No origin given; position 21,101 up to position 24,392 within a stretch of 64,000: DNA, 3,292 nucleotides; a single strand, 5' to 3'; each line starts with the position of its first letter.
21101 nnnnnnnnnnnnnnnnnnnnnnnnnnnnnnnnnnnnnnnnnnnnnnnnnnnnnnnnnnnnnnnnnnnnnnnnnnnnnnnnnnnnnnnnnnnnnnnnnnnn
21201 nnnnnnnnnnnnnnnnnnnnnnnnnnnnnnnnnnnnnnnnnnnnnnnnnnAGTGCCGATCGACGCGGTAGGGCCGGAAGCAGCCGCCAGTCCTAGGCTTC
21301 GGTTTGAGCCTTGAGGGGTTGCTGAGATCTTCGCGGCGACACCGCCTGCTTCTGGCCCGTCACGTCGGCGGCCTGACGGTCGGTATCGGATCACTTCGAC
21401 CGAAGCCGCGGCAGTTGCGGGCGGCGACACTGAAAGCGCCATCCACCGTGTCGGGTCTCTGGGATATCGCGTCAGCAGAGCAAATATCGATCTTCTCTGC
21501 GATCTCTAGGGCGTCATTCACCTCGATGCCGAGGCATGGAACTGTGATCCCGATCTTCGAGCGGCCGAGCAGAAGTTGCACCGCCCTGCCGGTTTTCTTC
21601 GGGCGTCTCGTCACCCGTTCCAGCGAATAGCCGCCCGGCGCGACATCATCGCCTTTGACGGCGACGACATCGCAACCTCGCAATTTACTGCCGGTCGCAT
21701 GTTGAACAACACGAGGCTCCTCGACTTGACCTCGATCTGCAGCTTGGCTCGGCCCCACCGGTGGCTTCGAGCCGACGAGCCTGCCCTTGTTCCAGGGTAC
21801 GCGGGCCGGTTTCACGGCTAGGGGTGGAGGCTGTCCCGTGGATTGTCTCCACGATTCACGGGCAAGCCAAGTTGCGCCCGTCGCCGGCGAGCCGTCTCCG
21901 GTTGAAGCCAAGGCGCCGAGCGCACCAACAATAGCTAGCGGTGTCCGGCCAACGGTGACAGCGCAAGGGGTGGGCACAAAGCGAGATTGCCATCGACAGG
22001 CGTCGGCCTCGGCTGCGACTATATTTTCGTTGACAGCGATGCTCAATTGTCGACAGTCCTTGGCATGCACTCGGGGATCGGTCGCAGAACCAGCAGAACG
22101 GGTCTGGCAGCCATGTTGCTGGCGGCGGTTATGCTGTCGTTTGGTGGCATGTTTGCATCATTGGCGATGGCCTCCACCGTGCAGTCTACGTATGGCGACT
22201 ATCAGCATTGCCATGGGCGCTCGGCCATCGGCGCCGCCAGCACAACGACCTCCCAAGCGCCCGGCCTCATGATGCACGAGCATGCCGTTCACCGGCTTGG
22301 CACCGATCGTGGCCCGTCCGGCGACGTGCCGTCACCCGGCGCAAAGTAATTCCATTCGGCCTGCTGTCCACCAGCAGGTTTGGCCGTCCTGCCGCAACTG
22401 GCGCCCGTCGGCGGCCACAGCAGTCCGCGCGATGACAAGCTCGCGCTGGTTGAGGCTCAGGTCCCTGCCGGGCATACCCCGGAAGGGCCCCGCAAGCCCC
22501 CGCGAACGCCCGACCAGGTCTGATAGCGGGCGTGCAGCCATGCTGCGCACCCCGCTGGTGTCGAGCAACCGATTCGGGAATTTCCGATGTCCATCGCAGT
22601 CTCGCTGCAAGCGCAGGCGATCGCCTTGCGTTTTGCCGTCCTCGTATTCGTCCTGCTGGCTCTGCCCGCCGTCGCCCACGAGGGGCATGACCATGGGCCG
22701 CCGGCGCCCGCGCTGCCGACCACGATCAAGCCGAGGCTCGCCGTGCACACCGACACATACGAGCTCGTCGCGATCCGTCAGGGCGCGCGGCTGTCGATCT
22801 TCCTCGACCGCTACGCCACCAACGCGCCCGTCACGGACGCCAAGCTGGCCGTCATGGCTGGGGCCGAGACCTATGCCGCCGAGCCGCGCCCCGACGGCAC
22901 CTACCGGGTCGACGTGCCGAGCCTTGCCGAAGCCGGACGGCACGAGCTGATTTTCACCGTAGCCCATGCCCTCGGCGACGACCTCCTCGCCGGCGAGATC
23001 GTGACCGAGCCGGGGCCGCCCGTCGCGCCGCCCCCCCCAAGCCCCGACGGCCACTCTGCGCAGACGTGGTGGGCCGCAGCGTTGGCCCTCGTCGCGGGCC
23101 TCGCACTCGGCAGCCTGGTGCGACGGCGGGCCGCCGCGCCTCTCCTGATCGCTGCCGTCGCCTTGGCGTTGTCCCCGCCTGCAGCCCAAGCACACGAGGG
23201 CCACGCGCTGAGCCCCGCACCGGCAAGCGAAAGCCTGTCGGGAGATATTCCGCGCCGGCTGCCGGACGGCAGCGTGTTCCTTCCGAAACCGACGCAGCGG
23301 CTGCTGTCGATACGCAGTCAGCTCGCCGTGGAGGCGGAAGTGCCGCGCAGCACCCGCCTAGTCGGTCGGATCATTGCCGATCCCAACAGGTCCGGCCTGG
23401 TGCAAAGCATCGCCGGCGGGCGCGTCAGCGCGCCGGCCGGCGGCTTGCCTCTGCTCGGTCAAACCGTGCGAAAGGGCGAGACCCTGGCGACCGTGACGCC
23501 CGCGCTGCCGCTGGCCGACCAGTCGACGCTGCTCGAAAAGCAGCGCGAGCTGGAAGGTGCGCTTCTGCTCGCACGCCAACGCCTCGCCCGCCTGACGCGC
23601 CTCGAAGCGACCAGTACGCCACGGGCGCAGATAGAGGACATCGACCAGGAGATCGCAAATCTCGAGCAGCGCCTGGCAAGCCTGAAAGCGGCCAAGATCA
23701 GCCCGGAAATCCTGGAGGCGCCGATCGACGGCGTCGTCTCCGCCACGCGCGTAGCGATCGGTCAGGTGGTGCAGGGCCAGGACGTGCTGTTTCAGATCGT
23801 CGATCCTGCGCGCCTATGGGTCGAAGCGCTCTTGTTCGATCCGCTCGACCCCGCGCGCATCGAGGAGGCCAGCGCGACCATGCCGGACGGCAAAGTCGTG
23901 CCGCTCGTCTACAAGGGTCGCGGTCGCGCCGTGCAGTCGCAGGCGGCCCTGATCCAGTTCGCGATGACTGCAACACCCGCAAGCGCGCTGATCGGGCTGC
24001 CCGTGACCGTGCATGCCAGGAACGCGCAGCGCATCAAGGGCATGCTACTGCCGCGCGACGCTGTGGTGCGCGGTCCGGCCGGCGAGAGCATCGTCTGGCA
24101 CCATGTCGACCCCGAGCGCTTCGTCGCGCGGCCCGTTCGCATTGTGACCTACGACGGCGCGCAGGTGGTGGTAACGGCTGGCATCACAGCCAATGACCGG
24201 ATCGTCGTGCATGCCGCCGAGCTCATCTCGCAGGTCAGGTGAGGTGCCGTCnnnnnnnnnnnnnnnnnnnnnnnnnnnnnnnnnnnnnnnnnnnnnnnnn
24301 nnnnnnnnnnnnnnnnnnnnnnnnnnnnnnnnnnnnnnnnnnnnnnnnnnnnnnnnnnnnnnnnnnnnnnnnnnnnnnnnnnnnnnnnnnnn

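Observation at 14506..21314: Pls-type membrane NRPS with its own PPTase: candidate cationic homopoly(amino acid) synthetase locus in a Gram-negative, high-GC host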

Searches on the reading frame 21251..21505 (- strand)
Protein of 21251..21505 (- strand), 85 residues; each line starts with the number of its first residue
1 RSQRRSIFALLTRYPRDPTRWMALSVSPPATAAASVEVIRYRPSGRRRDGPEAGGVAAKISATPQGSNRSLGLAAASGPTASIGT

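Call 29: search_protein_families(library=pfam, proteins=[window:21251-21505:-], max_evalue=10)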
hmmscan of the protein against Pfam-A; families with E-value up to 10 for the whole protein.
seq(85 aa): 0 families
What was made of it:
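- On Tyrosine recombinase / phage integrase (for 21444-21833, minus strand): No Pfam hit at E up to 10 (call 29).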

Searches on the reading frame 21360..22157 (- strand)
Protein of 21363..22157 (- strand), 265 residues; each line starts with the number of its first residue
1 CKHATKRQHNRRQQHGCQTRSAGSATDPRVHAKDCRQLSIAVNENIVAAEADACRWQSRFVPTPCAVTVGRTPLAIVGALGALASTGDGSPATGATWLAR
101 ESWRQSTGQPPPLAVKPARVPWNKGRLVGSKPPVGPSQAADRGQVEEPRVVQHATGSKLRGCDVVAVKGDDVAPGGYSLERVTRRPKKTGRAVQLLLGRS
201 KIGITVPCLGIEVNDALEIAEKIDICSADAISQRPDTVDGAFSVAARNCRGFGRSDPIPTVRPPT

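Call 16: search_protein_families(library=pfam, proteins=[window:21360-22070:-], max_evalue=0.01)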
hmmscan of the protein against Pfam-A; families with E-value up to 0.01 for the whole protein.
window:21360-22070:- (236 aa): 0 families

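Call 26: search_protein_families(library=phrogs, proteins=[window:21360-22070:-], max_evalue=0.1)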
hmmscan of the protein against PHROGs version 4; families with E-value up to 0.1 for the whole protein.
window:21360-22070:- (236 aa): 0 families

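Call 29: search_protein_families(library=pfam, proteins=[window:21363-22157:-], max_evalue=10)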
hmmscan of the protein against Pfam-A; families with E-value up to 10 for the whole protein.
seq(265 aa): 1 family
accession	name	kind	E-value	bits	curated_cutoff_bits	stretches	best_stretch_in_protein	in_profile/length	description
PF23968.1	Phage_cement_3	-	0.077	13.2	27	1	186-243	116-169/176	Phage cement protein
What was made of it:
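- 21444..21833 (-): Relic of a tyrosine recombinase (integrase) gene. About 130 codons are recognisable and there is no intact ORF. There is no Pfam or PHROGs hit (calls 16, 26, 29).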

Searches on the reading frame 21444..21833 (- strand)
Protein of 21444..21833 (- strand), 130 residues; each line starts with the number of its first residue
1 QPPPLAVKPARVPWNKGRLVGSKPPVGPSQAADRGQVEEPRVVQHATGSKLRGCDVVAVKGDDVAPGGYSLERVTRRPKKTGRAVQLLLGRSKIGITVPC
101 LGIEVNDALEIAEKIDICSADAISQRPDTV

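Call 30: search_dna_similar(query=window:21444-21833:-, collection=plasmids, mode=protein, max_evalue=0.001, max_rows=10)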
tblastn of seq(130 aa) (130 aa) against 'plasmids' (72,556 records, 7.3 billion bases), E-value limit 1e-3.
Records with a match: 318; places in all: 448; records where one place covers at least 80% of the query: 147.
Best place of each record, by identity: 60-80% 7; <60% 311.
By first word of the organism name: Pantoea 29; Escherichia 26; Sinorhizobium 22; Phaeobacter 17; Klebsiella 16; Sphingobium 14; Agrobacterium 11; Acetobacter 11; Sulfitobacter 10; Paraburkholderia 9; and 72 more.
By predicted mobility (MOB-suite, as given by PLSDB): non-mobilizable 138; conjugative 137; mobilizable 43.
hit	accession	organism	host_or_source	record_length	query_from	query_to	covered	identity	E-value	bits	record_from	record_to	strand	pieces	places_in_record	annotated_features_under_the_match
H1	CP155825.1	Thioclava sp. 'Guangxiensis'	Bruguiera gymnorhiza,pure ...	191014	6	129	95%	43.7%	4e-8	107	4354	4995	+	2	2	tyrosine-type recombinase/integrase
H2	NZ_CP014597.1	Salipiger sp. CCB-MM3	mangrove soil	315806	6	128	95%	43.4%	6e-8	107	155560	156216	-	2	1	tyrosine-type recombinase/integrase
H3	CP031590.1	Marinibacterium anthonyi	Isolate culture,marine surface water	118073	6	128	95%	43.4%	9e-8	106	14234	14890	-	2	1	xerC_3: Tyrosine recombinase XerC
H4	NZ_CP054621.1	Azospirillum oryzae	cell culture,soil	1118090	11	126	89%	45.8%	7e-10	108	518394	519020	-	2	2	record has no annotation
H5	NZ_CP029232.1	Sinorhizobium fredii CCBAU 45436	Glycine max,cell culture,plant root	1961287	8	122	88%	44.9%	5e-6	99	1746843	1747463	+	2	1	record has no annotation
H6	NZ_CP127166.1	Marivivens sp. LCG002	cell culture,seawater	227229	6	117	86%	45.7%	3e-5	97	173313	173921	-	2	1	tyrosine-type recombinase/integrase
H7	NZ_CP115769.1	Paracoccus sediminicola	cell culture,sediment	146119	6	127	94%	41.8%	3e-6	102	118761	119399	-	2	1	tyrosine-type recombinase/integrase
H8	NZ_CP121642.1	Rhizobium sp. CC1099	Onobrychis viciifolia,cell culture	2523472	7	121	88%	44.4%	1e-5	100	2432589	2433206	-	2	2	none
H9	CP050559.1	Sinorhizobium meliloti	Melilotus officinalis,cell culture,root ...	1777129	8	117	85%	46.2%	5e-7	101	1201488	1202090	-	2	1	tyrosine-type recombinase/integrase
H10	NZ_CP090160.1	Roseivivax marinus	Bathymodiolus marisindicus,single cell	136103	8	117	85%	45.9%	2e-9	110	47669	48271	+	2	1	tyrosine-type recombinase/integrase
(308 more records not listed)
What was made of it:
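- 21444..21833 (-): The best hits are annotated 'tyrosine-type recombinase/integrase', at 42-46% identity with E down to 7e-10, each split in two pieces (call 30).
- On Tyrosine recombinase / phage integrase (for 21444-21833, minus strand): Only about 130 residues are recognisable by tblastn, at 42-46% identity and split in two pieces (call 30).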

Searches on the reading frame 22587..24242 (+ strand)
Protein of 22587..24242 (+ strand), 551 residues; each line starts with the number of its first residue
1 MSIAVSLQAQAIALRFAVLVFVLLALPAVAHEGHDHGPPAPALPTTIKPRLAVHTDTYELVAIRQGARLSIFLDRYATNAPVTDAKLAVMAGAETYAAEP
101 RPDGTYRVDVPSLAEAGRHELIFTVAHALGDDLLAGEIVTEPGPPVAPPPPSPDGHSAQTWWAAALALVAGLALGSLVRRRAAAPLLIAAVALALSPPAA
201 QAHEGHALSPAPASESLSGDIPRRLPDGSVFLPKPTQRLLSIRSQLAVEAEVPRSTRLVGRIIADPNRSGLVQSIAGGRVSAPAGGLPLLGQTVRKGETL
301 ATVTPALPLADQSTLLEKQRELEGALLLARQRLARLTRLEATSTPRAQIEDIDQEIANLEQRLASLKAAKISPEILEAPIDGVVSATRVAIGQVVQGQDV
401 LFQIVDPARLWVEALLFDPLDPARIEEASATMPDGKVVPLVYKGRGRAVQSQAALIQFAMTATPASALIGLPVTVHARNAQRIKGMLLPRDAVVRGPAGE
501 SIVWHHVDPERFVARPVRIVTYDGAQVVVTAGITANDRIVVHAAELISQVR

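Call 16: search_protein_families(library=pfam, proteins=[window:22587-24242:+], max_evalue=0.01)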
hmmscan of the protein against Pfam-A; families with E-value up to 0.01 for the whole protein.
window:22587-24242:+ (551 aa): 2 families
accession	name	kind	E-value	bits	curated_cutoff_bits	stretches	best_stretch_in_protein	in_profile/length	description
PF16576.10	HlyD_D23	-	4.9e-12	46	30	1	254-417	4-152/214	Barrel-sandwich domain of CusB or HlyD membrane-fusion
PF13437.12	HlyD_3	-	1.6e-10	42.1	22.2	1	376-417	2-43/106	HlyD family secretion protein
